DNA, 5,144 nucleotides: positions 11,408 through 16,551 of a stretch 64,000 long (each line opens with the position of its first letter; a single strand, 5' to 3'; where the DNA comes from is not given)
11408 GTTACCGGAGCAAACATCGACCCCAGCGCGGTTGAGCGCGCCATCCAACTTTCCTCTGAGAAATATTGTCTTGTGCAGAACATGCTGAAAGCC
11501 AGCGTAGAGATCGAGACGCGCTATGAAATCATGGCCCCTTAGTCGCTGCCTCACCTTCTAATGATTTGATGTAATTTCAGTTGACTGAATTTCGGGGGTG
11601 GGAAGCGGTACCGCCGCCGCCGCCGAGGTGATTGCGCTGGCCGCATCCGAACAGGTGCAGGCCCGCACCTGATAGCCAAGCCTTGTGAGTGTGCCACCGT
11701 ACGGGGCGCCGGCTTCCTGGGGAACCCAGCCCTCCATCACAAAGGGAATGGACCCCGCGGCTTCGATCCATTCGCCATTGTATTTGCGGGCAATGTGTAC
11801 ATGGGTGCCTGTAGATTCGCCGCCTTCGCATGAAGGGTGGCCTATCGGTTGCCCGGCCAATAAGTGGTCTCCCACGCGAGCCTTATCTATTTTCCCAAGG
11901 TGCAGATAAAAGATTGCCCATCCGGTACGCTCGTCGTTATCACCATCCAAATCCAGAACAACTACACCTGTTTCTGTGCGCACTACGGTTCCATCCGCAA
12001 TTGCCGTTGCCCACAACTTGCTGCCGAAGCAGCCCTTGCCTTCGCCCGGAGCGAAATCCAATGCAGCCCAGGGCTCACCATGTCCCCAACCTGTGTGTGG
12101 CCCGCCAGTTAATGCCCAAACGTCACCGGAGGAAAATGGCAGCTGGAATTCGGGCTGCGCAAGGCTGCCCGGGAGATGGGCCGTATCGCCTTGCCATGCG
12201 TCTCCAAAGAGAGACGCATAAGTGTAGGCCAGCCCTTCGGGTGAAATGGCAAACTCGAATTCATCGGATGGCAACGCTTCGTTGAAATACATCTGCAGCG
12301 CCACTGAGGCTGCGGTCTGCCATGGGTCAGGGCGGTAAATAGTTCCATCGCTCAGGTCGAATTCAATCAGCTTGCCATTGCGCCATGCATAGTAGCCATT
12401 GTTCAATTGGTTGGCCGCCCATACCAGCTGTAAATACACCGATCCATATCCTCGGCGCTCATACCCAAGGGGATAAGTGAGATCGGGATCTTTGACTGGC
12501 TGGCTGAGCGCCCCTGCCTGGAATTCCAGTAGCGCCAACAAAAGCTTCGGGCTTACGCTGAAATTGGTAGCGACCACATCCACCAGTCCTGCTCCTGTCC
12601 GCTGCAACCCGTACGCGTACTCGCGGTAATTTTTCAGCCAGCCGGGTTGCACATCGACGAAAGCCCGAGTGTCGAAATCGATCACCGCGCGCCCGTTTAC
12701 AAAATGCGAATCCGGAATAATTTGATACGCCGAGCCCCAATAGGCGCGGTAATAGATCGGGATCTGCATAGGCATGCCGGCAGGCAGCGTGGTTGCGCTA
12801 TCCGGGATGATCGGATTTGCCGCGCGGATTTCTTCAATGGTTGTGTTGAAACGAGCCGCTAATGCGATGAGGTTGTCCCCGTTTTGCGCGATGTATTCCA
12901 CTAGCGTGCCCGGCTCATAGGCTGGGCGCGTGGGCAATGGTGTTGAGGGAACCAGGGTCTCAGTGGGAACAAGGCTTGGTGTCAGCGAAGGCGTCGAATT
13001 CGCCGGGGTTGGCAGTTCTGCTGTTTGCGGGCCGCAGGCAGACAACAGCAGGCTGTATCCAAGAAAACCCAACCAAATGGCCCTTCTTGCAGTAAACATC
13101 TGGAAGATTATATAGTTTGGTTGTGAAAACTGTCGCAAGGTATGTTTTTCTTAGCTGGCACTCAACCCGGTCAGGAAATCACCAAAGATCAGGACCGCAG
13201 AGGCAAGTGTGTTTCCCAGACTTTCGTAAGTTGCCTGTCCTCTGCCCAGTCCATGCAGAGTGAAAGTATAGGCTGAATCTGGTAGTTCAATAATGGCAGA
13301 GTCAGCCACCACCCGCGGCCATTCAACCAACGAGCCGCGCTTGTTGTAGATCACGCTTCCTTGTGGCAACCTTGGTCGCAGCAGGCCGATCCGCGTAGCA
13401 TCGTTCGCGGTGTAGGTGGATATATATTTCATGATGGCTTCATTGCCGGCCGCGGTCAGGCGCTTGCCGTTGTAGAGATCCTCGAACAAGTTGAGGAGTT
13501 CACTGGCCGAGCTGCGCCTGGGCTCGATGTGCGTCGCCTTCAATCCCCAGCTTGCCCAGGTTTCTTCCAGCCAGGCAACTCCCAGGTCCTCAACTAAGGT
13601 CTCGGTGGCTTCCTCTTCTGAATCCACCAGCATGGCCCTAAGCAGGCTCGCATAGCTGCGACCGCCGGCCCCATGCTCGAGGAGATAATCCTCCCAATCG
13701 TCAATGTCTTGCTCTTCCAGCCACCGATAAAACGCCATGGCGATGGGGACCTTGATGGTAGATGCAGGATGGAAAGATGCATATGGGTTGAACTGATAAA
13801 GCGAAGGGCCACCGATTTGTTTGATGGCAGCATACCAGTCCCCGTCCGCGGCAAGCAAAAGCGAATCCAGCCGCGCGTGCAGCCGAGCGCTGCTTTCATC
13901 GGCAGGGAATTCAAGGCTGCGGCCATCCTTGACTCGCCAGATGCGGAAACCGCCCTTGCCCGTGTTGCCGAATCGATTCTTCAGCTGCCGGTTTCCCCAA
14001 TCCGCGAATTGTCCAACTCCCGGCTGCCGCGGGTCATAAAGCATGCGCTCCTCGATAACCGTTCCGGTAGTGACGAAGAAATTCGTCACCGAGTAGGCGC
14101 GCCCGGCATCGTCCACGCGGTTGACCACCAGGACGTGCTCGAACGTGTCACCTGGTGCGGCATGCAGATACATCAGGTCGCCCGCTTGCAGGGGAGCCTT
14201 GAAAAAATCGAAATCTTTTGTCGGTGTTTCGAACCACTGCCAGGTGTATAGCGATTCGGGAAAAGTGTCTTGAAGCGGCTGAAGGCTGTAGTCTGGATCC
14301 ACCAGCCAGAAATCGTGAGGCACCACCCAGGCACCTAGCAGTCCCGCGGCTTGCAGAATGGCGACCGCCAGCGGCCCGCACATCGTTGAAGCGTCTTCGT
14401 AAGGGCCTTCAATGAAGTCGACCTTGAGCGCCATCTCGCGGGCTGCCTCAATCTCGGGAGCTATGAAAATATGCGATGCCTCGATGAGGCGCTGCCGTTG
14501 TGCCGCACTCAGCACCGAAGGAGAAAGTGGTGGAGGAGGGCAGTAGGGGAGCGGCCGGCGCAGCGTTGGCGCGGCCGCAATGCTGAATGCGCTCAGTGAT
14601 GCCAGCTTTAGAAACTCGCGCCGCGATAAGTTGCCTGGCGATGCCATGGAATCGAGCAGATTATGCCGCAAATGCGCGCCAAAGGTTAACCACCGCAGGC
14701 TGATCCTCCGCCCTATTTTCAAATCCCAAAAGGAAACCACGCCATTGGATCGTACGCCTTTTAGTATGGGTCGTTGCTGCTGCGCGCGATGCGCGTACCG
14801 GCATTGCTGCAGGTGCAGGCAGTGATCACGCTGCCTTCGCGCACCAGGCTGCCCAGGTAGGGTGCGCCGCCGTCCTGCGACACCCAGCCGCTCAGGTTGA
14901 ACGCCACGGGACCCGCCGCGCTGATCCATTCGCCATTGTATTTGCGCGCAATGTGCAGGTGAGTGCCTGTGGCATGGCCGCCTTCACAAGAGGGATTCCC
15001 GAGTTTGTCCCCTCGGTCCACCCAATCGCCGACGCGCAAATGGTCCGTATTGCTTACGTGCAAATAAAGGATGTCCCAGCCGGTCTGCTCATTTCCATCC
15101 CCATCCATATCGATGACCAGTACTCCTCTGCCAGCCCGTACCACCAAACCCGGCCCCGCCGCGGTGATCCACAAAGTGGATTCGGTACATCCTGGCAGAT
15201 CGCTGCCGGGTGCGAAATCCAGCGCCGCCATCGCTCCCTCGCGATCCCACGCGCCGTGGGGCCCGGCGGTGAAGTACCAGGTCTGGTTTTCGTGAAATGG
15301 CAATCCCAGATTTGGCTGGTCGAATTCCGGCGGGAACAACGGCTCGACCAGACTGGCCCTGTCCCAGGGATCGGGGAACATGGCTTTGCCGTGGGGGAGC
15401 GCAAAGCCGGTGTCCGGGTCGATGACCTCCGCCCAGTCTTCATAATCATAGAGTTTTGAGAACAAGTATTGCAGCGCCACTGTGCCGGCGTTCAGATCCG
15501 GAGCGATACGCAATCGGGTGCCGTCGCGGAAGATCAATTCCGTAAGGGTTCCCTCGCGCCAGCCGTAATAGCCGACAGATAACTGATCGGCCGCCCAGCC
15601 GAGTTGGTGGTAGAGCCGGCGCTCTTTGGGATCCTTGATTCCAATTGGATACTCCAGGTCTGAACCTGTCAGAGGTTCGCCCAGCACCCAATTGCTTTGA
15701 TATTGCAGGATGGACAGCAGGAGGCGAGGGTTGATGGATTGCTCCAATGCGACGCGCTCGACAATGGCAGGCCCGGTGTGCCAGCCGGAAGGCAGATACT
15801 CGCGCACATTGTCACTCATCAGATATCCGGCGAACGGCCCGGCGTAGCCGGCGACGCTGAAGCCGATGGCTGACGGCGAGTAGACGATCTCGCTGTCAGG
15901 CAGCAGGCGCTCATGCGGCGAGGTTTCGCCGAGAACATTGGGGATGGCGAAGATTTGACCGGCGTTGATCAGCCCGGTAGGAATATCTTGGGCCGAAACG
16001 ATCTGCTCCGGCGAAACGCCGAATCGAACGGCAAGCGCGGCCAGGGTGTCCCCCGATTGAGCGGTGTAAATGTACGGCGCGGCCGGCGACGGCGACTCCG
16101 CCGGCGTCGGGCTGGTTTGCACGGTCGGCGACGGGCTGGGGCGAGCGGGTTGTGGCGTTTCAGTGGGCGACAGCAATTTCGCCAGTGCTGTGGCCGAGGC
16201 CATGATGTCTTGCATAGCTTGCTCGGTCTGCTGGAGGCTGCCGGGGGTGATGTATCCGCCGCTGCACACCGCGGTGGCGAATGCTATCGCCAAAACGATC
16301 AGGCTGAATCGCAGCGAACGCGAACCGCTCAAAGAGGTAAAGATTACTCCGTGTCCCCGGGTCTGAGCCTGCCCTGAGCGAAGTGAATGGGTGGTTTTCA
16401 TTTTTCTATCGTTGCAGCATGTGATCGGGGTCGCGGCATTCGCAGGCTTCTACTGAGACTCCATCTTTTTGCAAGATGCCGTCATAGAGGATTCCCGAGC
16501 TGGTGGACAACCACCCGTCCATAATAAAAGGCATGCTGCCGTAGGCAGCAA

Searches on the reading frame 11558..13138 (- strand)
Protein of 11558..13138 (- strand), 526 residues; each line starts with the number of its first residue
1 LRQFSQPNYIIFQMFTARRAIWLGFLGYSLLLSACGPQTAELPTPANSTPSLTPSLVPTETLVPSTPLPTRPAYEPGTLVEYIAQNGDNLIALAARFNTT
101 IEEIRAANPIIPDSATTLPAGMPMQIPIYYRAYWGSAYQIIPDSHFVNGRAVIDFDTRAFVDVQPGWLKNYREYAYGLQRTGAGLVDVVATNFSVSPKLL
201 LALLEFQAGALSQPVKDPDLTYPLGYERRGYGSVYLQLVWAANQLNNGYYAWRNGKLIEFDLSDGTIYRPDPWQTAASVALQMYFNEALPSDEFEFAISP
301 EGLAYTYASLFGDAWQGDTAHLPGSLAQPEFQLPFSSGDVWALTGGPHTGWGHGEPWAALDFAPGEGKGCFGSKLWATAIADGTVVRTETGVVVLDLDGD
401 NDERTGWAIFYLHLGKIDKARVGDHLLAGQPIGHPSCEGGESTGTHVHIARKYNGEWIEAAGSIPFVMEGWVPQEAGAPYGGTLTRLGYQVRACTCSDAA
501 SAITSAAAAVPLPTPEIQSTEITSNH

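Call 51: search_protein_families(library=pfam, max_evalue=0.00001, proteins=[window:11558-13138:-])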
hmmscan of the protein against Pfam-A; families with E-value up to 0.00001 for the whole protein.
window:11558-13138:- (526 aa): 2 families
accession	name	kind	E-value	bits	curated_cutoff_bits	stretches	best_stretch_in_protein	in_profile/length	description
PF01476.26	LysM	-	2.3e-06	27.9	20.9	1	82-127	1-43/43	LysM domain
PF01551.29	Peptidase_M23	-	2.5e-06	28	28.7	1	378-458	17-94/96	Peptidase family M23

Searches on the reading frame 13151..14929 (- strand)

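Call 51: search_protein_families(library=pfam, max_evalue=0.00001, proteins=[window:13151-14929:-])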
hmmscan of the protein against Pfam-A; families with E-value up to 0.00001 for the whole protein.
window:13151-14929:- (592 aa): 1 family
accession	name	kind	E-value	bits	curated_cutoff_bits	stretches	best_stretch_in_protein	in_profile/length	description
PF13354.11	Beta-lactamase2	-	2.4e-18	66.7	22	1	369-553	4-207/214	Beta-lactamase enzyme family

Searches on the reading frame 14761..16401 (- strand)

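Call 69: search_protein_families(library=pfam, max_evalue=0.00001, proteins=[window:14761-16401:-])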
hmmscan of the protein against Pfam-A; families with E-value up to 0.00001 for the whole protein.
window:14761-16401:- (546 aa): 2 families
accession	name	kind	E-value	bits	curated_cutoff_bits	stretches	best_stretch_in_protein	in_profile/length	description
PF01476.26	LysM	-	4.3e-08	33.4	20.9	1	112-154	1-43/43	LysM domain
PF01551.29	Peptidase_M23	-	4.5e-07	30.4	28.7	1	412-492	16-93/96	Peptidase family M23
